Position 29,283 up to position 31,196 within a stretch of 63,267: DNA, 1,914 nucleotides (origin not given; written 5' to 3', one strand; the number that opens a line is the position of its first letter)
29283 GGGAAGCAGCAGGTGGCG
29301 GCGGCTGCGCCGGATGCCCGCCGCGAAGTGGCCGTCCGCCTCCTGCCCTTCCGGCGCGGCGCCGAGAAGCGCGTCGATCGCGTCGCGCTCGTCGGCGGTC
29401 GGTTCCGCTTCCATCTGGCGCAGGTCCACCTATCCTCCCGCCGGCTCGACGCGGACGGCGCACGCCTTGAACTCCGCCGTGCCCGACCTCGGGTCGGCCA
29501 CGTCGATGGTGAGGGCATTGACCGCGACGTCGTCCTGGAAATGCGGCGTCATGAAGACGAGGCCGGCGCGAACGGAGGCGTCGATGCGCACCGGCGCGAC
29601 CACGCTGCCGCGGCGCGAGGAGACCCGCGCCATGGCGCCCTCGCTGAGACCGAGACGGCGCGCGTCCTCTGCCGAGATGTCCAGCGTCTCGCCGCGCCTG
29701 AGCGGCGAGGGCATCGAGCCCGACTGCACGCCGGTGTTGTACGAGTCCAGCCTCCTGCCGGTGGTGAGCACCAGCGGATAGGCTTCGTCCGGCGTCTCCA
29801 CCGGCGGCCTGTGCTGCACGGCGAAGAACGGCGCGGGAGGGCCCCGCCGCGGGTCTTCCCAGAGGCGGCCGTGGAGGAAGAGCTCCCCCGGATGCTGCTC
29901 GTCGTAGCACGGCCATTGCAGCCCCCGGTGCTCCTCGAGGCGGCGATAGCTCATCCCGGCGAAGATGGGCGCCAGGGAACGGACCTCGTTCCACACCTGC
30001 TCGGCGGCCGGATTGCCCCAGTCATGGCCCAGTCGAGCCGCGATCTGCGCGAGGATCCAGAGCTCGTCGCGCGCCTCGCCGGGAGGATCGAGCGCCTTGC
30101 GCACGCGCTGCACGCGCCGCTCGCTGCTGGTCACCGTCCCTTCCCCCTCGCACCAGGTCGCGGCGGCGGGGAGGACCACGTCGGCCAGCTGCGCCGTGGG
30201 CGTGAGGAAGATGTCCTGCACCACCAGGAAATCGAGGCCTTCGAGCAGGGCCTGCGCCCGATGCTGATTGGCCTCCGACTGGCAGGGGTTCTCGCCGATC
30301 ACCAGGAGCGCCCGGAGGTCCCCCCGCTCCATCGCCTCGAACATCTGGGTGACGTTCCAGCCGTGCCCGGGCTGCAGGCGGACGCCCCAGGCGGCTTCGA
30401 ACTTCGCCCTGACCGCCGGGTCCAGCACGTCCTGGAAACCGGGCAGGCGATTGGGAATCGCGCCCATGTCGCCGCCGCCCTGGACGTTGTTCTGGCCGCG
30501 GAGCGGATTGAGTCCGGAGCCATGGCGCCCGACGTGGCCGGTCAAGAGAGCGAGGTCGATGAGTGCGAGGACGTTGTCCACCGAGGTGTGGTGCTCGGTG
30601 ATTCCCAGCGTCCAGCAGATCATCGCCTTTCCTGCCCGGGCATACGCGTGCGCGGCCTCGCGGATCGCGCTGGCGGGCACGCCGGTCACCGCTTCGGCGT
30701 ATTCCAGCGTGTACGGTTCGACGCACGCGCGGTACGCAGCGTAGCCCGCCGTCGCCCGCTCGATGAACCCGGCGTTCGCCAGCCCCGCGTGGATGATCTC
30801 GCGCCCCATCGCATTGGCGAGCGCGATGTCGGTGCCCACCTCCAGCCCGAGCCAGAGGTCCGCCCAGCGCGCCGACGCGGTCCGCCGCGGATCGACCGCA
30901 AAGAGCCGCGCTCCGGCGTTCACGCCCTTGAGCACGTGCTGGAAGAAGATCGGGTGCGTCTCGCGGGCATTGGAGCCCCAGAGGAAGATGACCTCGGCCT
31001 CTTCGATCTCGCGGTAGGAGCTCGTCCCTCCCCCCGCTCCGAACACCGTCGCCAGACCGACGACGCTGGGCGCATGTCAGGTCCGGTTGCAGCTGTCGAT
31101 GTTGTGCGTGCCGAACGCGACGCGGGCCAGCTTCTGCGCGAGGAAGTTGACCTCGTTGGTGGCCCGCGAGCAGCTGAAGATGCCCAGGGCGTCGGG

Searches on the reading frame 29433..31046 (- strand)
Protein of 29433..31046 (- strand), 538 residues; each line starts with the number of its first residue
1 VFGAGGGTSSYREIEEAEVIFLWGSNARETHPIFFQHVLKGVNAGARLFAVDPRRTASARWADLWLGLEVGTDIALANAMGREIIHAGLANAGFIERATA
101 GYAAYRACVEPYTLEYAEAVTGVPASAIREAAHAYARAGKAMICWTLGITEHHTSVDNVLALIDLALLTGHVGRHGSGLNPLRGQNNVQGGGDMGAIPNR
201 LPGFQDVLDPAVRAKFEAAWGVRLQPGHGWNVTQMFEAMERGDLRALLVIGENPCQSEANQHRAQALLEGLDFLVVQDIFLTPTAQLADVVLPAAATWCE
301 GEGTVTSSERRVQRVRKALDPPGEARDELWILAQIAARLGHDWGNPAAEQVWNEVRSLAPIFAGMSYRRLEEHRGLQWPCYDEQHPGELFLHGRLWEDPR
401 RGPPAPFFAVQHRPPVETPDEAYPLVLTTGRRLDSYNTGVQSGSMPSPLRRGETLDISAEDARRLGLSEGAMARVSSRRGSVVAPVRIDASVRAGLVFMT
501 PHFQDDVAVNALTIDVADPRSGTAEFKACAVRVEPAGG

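Call 46: search_protein_representatives(protein=window:29433-31046:-)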
Query: 538 residues. Proteins with E-value up to 0.001 (for the whole library): 21112; up to 1e-10: 9690; up to 1e-30: 2000. The best 150 are listed.
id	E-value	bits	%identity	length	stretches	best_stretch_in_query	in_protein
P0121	4.6e-211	718.3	64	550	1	1-535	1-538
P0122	1.4e-182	624.3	73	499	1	1-369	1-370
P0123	3.1e-180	616.6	53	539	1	1-535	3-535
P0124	2.2e-158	544.4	70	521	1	80-419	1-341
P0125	8.4e-151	519.4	65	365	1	1-370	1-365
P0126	1.1e-149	515.7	82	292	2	47-221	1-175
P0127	2.3e-147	508.1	69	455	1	99-421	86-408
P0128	4.9e-134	464.1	46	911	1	2-536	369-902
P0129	5.4e-130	450.7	44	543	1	1-533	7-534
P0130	8.1e-128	443.6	45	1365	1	2-536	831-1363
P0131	2.8e-127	441.8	45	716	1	2-533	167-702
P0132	3.9e-127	441.3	46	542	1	3-535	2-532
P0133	7.1e-126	437.1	72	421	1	80-348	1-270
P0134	4.0e-124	431.4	44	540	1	8-535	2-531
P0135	4.4e-124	431.2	45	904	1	2-536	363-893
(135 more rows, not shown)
